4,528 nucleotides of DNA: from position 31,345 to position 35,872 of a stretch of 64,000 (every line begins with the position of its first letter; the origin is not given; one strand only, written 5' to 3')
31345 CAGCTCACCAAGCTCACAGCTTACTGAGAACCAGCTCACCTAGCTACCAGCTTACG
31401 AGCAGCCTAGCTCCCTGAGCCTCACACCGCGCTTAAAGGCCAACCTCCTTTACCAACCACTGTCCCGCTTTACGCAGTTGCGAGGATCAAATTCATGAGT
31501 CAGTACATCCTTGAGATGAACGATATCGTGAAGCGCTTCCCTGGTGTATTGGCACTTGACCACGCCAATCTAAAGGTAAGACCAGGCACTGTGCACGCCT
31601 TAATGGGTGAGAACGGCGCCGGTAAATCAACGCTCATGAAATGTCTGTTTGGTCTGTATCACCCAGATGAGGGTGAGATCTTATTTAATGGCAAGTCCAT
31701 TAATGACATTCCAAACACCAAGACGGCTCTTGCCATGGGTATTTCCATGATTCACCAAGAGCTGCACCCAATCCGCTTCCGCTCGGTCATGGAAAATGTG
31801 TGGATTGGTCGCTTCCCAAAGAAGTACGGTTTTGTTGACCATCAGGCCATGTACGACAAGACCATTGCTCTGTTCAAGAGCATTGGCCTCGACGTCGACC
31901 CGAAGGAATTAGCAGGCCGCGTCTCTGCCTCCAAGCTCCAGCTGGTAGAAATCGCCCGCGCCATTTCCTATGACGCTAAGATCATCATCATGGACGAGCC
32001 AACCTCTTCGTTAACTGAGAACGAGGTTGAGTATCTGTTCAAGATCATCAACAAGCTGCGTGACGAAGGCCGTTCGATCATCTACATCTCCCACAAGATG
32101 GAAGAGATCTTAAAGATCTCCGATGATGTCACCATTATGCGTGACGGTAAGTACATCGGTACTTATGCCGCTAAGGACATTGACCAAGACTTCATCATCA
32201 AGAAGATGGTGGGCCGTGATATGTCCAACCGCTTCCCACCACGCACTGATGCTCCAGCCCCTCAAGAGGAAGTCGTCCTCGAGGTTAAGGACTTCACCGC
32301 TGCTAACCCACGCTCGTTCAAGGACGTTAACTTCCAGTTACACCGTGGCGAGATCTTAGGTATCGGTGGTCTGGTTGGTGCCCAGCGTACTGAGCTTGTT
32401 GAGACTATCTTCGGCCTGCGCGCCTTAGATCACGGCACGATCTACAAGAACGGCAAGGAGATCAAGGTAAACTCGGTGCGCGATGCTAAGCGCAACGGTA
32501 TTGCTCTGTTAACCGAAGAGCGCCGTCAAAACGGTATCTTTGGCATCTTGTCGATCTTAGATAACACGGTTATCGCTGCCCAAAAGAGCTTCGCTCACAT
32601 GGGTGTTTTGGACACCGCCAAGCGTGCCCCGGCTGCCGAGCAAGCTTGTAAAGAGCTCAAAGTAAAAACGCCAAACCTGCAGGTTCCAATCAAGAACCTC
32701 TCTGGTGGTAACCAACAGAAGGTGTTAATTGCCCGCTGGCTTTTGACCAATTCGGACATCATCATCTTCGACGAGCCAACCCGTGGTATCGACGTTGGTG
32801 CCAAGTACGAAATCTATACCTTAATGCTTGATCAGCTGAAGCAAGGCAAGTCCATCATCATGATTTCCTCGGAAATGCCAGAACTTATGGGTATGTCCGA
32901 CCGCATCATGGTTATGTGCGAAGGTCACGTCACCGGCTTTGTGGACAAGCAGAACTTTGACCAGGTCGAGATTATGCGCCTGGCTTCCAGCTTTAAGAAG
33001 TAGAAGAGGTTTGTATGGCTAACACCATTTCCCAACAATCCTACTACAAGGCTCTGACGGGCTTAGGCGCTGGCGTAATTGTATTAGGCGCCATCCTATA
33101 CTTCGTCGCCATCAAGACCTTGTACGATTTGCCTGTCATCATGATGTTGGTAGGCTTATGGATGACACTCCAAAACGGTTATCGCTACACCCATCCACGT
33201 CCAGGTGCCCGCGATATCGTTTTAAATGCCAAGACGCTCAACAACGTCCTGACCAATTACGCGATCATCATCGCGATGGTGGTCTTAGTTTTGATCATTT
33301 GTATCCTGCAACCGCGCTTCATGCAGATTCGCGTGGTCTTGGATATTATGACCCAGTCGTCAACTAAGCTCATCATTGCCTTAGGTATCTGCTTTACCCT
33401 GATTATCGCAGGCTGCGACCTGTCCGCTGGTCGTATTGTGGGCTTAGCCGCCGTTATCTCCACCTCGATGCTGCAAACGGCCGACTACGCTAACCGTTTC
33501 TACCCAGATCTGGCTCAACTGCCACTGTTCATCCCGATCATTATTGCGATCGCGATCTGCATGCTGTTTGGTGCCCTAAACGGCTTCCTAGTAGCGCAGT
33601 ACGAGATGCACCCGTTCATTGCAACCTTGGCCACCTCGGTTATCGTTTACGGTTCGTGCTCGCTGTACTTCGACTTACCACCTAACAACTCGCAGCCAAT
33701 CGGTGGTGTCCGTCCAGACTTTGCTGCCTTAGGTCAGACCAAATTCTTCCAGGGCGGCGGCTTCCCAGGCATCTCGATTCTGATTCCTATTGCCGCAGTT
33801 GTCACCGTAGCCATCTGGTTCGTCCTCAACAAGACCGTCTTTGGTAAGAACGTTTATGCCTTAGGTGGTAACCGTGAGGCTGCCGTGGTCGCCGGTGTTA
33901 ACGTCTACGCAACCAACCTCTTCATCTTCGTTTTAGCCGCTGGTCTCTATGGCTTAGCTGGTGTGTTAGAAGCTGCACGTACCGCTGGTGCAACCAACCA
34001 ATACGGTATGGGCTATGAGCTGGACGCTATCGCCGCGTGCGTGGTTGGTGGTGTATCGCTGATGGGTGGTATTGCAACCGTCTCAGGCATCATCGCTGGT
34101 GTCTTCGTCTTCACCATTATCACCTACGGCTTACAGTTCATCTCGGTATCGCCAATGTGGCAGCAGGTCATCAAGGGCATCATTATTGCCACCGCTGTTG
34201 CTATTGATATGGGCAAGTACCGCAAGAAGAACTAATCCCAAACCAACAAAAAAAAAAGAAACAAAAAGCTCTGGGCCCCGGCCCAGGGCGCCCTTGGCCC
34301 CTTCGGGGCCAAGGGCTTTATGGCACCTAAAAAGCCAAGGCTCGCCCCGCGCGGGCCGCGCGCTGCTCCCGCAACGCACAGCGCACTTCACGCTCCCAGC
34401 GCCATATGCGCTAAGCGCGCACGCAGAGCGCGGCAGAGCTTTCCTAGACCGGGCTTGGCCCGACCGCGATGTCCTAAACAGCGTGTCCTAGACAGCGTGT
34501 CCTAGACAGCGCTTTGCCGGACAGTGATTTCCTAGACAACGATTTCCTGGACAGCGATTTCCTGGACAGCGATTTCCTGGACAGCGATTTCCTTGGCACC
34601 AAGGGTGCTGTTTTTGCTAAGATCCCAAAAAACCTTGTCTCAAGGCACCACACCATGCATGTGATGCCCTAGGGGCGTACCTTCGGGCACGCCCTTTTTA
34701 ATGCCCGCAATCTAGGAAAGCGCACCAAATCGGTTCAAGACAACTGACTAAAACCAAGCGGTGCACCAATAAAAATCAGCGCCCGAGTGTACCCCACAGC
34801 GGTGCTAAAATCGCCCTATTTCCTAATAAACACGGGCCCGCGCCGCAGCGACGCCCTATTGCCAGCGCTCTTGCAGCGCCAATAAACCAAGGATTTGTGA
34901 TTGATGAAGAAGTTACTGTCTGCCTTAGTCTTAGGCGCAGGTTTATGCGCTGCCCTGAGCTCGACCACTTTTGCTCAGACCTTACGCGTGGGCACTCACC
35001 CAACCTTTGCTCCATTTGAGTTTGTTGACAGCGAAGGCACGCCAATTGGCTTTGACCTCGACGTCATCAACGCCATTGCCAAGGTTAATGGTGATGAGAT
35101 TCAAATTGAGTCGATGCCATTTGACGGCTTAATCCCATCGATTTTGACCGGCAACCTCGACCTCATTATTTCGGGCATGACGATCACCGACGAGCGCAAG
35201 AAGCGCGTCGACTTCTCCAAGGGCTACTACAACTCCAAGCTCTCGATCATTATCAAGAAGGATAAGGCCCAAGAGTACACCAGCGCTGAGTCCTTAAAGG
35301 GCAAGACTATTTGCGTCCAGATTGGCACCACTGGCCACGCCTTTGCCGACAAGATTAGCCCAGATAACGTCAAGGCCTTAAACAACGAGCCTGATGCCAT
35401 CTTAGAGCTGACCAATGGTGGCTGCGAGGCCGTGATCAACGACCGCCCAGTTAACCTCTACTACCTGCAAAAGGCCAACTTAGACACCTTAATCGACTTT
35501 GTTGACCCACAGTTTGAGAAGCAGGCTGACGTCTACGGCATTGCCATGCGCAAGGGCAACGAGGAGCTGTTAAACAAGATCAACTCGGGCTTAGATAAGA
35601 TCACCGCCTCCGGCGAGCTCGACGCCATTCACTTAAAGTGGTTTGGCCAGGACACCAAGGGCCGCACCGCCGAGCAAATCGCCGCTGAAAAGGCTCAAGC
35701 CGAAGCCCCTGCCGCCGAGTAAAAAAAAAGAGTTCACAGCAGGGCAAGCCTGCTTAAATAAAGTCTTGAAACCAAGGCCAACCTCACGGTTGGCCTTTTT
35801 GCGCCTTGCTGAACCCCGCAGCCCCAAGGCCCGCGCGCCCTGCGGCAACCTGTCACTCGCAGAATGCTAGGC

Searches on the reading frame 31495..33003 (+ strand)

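Call 58: search_protein_families(library=pfam, proteins=[window:31495-33003:+], max_evalue=0.00001)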
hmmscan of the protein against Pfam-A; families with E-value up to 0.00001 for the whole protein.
window:31495-33003:+ (502 aa): 2 families
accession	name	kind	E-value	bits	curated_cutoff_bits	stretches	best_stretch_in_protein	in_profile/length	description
PF00005.33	ABC_tran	-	2.9e-50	170.9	25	2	21-171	1-137/137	ABC transporter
PF13304.12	AAA_21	-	3.4e-08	34.3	27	0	34-54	2-22/304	AAA domain, putative AbiEii toxin, Type IV TA system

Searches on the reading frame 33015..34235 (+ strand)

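Call 58: search_protein_families(library=pfam, proteins=[window:33015-34235:+], max_evalue=0.00001)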
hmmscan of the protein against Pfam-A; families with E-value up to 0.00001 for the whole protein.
window:33015-34235:+ (406 aa): 1 family
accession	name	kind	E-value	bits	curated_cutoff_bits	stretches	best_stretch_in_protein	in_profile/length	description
PF02653.21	BPD_transp_2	-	5e-35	121.4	26.8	1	108-392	2-266/269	Branched-chain amino acid transport system / permease component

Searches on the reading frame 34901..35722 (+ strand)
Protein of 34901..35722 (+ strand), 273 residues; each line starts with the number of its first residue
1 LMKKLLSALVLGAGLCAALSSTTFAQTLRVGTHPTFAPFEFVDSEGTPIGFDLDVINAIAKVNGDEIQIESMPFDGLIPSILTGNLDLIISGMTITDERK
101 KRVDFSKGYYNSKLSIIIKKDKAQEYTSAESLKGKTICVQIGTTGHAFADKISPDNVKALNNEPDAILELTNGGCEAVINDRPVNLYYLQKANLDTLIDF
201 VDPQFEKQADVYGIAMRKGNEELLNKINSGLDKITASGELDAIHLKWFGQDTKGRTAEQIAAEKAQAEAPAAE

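Call 58: search_protein_families(library=pfam, proteins=[window:34901-35722:+], max_evalue=0.00001)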
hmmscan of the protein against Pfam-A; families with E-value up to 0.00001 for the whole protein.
window:34901-35722:+ (273 aa): 2 families
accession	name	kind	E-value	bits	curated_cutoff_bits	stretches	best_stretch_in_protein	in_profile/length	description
PF00497.25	SBP_bac_3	-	1.5e-42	144.9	26.4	1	28-250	1-132/132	Bacterial extracellular solute-binding proteins, family 3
PF10613.14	Lig_chan-Glu_bd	-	1.4e-10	41.7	30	1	70-121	63-114/115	Ligated ion channel L-glutamate- and glycine-binding site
